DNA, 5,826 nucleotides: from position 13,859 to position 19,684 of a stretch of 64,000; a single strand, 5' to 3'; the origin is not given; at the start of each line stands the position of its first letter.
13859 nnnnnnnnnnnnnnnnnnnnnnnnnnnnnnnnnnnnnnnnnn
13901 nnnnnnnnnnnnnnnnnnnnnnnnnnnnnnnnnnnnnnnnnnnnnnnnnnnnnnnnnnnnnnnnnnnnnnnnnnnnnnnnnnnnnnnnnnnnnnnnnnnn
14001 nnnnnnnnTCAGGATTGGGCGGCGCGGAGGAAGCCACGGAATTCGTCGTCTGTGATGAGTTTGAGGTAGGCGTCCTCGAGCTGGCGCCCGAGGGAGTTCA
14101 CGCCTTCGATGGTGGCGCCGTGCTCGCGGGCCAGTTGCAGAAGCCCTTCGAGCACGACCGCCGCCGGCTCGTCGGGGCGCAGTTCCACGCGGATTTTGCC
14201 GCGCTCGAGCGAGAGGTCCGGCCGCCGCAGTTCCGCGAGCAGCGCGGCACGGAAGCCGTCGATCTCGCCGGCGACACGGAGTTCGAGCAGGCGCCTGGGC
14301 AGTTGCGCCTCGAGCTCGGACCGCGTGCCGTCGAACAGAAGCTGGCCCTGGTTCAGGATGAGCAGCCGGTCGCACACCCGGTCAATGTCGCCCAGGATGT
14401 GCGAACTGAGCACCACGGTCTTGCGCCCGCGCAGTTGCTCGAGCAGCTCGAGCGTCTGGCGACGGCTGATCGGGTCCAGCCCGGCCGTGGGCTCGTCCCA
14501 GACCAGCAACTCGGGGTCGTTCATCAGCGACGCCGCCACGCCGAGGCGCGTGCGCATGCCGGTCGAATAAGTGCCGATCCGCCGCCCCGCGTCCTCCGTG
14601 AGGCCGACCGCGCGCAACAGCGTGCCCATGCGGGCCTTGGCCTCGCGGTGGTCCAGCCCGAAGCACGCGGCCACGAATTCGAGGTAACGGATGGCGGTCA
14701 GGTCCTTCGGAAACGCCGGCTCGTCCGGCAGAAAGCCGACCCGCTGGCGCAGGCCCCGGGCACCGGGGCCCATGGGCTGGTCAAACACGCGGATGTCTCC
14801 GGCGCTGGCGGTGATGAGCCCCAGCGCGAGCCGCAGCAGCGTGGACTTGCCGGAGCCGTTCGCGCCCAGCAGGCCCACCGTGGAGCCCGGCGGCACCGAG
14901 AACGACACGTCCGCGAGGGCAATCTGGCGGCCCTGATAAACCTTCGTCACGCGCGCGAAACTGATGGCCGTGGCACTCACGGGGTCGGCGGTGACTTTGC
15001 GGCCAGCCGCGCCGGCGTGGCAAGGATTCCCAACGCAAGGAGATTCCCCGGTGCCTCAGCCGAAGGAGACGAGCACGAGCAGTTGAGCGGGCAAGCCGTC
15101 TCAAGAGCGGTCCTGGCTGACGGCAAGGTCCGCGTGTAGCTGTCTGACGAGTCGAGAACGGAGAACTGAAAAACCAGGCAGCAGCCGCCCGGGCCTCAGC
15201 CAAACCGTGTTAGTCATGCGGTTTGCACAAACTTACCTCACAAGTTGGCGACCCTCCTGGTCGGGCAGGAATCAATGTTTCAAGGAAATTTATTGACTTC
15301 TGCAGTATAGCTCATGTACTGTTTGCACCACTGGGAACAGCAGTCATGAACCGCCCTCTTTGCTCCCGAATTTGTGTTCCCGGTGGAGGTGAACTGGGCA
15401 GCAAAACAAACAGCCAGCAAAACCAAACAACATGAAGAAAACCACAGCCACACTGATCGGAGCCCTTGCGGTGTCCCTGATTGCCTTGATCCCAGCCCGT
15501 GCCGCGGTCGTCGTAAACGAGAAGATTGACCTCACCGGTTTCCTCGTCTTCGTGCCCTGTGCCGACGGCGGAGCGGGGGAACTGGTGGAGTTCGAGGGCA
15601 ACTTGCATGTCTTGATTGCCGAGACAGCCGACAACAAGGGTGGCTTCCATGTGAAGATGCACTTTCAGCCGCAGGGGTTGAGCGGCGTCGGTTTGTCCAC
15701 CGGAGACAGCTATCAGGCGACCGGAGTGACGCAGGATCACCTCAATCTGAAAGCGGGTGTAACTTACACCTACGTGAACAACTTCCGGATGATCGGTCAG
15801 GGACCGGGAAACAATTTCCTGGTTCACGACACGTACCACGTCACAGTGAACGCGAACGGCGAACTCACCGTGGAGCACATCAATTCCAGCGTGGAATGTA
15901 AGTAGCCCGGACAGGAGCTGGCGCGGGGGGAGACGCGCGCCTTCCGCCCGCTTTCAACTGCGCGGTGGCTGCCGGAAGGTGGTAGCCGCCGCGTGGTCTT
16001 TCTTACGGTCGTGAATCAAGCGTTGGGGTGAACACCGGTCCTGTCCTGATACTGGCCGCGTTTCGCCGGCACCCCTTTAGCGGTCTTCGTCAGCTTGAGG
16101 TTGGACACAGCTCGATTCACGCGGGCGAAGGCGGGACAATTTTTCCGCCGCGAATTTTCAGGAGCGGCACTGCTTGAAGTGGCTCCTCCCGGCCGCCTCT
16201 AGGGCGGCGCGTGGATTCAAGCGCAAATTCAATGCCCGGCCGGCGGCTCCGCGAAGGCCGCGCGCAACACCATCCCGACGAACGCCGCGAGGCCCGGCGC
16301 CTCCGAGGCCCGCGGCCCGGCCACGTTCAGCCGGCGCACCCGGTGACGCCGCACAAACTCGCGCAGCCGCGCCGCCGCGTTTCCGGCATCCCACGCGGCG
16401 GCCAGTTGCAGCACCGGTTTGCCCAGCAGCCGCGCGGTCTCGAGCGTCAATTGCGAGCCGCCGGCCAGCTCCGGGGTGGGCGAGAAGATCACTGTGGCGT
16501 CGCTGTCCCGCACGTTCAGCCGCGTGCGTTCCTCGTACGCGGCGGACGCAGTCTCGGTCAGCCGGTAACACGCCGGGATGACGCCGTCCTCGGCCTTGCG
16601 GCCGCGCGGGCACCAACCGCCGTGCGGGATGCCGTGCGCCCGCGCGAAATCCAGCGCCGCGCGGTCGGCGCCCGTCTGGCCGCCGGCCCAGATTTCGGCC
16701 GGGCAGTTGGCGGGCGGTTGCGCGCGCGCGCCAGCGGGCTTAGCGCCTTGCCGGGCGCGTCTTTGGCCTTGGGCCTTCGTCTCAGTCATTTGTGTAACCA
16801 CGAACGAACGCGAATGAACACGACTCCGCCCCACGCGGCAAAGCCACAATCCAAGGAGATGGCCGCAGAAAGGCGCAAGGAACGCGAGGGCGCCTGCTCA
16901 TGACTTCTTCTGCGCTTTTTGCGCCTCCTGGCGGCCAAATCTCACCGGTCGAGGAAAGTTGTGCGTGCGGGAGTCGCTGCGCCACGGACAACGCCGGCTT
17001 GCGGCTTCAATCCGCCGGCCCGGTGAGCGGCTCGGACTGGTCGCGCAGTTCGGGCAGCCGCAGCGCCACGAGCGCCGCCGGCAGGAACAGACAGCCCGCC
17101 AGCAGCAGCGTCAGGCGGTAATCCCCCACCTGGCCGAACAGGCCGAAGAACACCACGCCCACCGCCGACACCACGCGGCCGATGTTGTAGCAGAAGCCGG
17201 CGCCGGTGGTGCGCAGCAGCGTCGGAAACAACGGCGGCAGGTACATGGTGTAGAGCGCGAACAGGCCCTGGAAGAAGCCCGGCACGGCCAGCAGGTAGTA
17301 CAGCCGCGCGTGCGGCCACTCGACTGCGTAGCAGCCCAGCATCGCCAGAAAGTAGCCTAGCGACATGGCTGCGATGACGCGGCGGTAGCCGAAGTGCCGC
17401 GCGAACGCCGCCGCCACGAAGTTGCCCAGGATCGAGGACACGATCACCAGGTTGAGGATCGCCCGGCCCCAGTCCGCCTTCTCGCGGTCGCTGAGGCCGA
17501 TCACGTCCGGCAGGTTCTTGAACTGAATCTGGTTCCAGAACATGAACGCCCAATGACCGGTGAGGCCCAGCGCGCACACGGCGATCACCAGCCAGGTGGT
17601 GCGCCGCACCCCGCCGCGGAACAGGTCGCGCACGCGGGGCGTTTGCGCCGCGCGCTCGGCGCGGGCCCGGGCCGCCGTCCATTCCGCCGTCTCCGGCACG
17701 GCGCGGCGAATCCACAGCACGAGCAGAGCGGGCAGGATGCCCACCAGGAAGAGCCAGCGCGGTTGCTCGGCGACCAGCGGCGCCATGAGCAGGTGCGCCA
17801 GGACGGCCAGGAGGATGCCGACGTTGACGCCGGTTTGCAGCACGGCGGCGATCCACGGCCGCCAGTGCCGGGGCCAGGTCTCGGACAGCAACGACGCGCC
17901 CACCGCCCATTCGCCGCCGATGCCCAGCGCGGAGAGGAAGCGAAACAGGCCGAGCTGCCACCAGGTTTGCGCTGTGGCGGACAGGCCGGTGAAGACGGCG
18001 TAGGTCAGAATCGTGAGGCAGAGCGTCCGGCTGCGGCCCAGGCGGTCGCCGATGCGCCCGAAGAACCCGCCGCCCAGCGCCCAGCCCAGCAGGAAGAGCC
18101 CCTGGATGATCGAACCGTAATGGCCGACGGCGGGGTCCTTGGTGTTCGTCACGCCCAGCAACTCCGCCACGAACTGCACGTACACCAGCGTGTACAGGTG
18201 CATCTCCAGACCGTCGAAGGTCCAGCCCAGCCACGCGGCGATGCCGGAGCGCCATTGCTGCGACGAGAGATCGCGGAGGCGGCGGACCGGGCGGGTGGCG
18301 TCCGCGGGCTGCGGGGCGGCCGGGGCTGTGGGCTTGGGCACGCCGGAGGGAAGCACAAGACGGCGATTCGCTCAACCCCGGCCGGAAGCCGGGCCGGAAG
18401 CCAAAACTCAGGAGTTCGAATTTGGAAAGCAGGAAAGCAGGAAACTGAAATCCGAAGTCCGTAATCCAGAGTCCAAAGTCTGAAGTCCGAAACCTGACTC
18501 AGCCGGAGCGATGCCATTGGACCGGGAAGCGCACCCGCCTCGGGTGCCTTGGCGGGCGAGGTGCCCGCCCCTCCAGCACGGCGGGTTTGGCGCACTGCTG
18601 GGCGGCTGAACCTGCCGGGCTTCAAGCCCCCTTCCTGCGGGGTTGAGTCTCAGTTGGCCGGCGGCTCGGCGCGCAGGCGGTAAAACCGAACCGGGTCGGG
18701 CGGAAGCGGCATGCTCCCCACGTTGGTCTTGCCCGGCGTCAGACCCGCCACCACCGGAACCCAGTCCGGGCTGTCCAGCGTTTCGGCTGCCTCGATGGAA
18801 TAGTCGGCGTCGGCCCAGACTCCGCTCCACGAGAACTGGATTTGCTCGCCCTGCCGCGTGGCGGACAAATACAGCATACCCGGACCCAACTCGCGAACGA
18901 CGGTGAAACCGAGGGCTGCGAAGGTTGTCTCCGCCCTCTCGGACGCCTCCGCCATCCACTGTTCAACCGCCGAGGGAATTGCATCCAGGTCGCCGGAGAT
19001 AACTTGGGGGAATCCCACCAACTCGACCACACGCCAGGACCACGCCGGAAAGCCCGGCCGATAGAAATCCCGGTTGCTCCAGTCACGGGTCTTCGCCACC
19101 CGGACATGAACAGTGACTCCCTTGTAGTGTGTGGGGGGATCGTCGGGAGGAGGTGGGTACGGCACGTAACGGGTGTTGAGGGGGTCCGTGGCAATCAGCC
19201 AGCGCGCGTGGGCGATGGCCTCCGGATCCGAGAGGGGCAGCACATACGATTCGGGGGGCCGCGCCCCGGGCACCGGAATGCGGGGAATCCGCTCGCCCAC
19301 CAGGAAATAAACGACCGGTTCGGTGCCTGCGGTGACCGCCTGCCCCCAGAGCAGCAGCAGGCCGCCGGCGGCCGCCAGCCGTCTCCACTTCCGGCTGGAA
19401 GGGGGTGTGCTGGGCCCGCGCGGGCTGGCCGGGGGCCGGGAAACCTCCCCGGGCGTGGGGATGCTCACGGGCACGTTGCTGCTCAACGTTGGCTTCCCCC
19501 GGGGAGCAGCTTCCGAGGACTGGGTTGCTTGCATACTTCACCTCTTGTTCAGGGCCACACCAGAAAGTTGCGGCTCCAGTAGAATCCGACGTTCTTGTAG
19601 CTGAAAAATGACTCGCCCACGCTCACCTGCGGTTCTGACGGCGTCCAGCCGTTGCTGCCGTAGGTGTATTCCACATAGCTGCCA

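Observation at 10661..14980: Chained operon: ABC ATPase, a permease with an embedded HlyD-type adaptor domain, and a non-catalytic FGE/SUMF1-like secreted protein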

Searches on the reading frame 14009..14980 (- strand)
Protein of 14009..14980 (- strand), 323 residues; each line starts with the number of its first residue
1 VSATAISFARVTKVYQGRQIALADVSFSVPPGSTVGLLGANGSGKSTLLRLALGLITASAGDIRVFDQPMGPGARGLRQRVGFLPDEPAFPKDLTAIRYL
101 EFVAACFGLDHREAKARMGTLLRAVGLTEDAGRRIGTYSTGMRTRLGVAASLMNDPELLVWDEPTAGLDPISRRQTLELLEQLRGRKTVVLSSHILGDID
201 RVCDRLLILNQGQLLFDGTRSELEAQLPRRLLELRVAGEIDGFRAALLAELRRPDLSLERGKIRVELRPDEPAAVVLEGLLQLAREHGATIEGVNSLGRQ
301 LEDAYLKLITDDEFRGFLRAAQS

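Call 3: search_protein_families(library=pfam, proteins=[window:14009-14980:-], max_evalue=1)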
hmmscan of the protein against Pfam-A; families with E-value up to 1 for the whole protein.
window:14009-14980:- (323 aa): 8 families
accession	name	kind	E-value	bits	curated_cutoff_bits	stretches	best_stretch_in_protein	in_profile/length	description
PF00005.33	ABC_tran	-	1.2e-27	97.6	25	1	22-166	1-137/137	ABC transporter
PF13304.12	AAA_21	-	2.2e-10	41.5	27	2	129-194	229-298/304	AAA domain, putative AbiEii toxin, Type IV TA system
PF13555.12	AAA_29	-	0.0075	16.4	27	1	32-49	22-39/61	P-loop containing region of AAA domain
PF20703.3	nSTAND1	-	0.043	13.9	27.1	1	12-60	13-59/379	Novel STAND NTPase 1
PF09156.16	Anthrax-tox_M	-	0.084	12.7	25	1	252-307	227-281/287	Anthrax toxin lethal factor, middle domain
PF25199.1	nSTAND_NTPase5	-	0.11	12.7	34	1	32-52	41-62/145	Novel STAND NTPase 5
PF02463.25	SMC_N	-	0.18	11.6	40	0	35-49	27-41/220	RecF/RecN/SMC N terminal domain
PF13476.12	AAA_23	-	0.26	12.3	27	1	35-50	22-37/201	AAA domain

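Call 4: search_protein_families(library=ncbifam, proteins=[window:14009-14980:-], max_evalue=1)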
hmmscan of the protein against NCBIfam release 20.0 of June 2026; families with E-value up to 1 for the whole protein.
window:14009-14980:- (323 aa): 195 families (the best 25 are shown)
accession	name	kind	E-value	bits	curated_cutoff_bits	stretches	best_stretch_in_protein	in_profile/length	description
TIGR01188.1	drrA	subfamily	2.7e-54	184.5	312.45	1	14-309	2-301/302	daunorubicin resistance ABC transporter, ATP-binding protein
TIGR03522.1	GldA_ABC_ATP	equivalog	3.5e-51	174.4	402.6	1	6-305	3-297/301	gliding motility-associated ABC transporter ATP-binding subunit GldA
NF010059.0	PRK13536.1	equivalog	8.7e-49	166.1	549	1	1-223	39-261/342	nodulation factor ABC transporter ATP-binding protein NodI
NF010060.0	PRK13537.1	equivalog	6.3e-47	160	521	1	1-223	11-233/314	nodulation factor ABC transporter ATP-binding protein NodI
TIGR01288.1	nodI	equivalog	3e-45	154.5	424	1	3-223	2-222/303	nodulation factor ABC transporter ATP-binding protein NodI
TIGR03864.1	PQQ_ABC_ATP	hypoth_equivalog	1e-42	146.2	302.25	1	6-228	2-224/236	ABC transporter, ATP-binding subunit, PQQ-dependent alcohol dehydrogenase system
TIGR03740.1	galliderm_ABC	subfamily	2.9e-42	144.8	309.75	1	10-221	5-209/223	lantibiotic protection ABC transporter ATP-binding subunit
NF033858.1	ABC2_perm_RbbA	equivalog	1.9e-41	141.9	1050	1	7-232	3-233/909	ribosome-associated ATPase/putative transporter RbbA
NF047565.1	PSM_export_PmtA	equivalog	2.1e-41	142.1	350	1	14-225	9-217/282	phenol-soluble modulin export ABC transporter ATP-binding protein PmtA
TIGR04521.1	ECF_ATPase_2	equivalog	1e-37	129.7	330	1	10-223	5-232/279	energy-coupling factor transporter ATPase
TIGR04406.1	LPS_export_lptB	equivalog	7.2e-34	117.1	240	1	9-224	5-223/239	LPS export ABC transporter ATP-binding protein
TIGR02315.1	ABC_phnC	equivalog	1e-32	113.5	266.1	1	6-229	2-239/243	phosphonate ABC transporter ATP-binding protein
TIGR02857.1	CydD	equivalog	8.7e-32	110.8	435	1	4-200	320-521/529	thiol reductant ABC exporter subunit CydD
NF010155.0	PRK13634.1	equivalog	6e-31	107.8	413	1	6-224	3-234/290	energy-coupling factor ABC transporter ATP-binding protein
TIGR03375.1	type_I_sec_LssB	subfamily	9.9e-31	106.7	693.1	2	136-227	602-692/696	type I secretion system permease/ATPase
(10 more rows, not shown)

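Call 31: search_solved_structures(query=window:14009-14980:-, max_evalue=1e-20)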
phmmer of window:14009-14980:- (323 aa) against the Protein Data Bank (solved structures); distinct sequences matched with E-value up to 1e-20: 142 (the best 60 are shown).
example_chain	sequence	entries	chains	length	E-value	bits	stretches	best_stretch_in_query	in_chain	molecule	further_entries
7lkp_A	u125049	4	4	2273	5.8e-56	193.1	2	9-226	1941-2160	Retinal-specific phospholipid-transporting ATPase ABCA4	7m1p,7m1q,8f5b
7e7i_A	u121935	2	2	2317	6.1e-56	193.1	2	9-226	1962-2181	Retinal-specific phospholipid-transporting ATPase ABCA4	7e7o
7w01_A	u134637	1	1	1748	1.5e-55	191.8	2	8-242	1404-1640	Phospholipid-transporting ATPase ABCA3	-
7tby_A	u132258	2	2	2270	2.8e-55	190.9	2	6-227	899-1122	ATP-binding cassette, sub-family A (ABC1), member 1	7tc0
7tdt_A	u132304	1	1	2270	2.8e-55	190.9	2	6-227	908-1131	Phospholipid-transporting ATPase ABCA1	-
7tbz_A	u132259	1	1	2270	2.8e-55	190.9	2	6-227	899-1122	ATP-binding cassette, sub-family A (ABC1), member 1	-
5xjy_A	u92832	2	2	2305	3e-55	190.8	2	6-227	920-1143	ATP-binding cassette sub-family A member 1 | Phospholipid-transporting ATPase ABCA1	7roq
7lkz_A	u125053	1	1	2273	4e-55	190.4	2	9-226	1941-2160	Retinal-specific phospholipid-transporting ATPase ABCA4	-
7e7q_A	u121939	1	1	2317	4.2e-55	190.3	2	9-226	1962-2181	Retinal-specific phospholipid-transporting ATPase ABCA4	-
7w02_A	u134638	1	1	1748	1e-54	189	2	8-242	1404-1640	Phospholipid-transporting ATPase ABCA3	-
7tbw_A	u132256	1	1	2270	1.9e-54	188.1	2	6-227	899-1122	ATP-binding cassette, sub-family A (ABC1), member 1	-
8edw_A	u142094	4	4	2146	1.7e-53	185.1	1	8-306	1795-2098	Phospholipid-transporting ATPase ABCA7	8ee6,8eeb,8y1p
8eop_A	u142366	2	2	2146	1.1e-52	182.3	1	8-306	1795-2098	Phospholipid-transporting ATPase ABCA7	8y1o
7o0y_B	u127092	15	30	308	5.3e-36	127.6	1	10-231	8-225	Probable ABC transporter ATP-binding protein NosF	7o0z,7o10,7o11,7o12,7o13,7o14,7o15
7qba_B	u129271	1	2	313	1.2e-35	126.4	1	11-231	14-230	Probable ABC transporter ATP-binding protein NosF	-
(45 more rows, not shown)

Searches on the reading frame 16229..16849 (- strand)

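Call 36: search_protein_families(library=pfam, proteins=[window:16229-16849:-], max_evalue=0.001)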
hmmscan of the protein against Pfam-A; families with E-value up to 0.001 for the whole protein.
window:16229-16849:- (206 aa): 1 family
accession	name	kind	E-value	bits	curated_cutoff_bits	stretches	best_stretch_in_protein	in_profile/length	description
PF12694.12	cpYpsA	-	2.6e-51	173.6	26.2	1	53-197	1-143/145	Circularly permutated YpsA SLOG family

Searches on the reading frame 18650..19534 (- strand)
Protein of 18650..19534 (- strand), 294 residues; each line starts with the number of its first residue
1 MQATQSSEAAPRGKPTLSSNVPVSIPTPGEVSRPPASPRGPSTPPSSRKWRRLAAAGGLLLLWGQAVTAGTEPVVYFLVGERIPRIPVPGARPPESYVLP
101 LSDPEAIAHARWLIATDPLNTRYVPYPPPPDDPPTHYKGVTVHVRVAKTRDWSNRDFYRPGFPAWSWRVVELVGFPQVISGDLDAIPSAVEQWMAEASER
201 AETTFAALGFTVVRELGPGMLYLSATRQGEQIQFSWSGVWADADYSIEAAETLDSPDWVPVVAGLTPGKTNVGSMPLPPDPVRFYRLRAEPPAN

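Call 36: search_protein_families(library=pfam, proteins=[window:18650-19534:-], max_evalue=0.001)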
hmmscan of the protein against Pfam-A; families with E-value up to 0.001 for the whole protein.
window:18650-19534:- (294 aa): 1 family
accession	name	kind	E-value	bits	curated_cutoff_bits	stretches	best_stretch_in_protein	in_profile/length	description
PF23621.1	BP74_N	-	0.00099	19.4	27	0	94-118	12-36/114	BP74 N-terminal domain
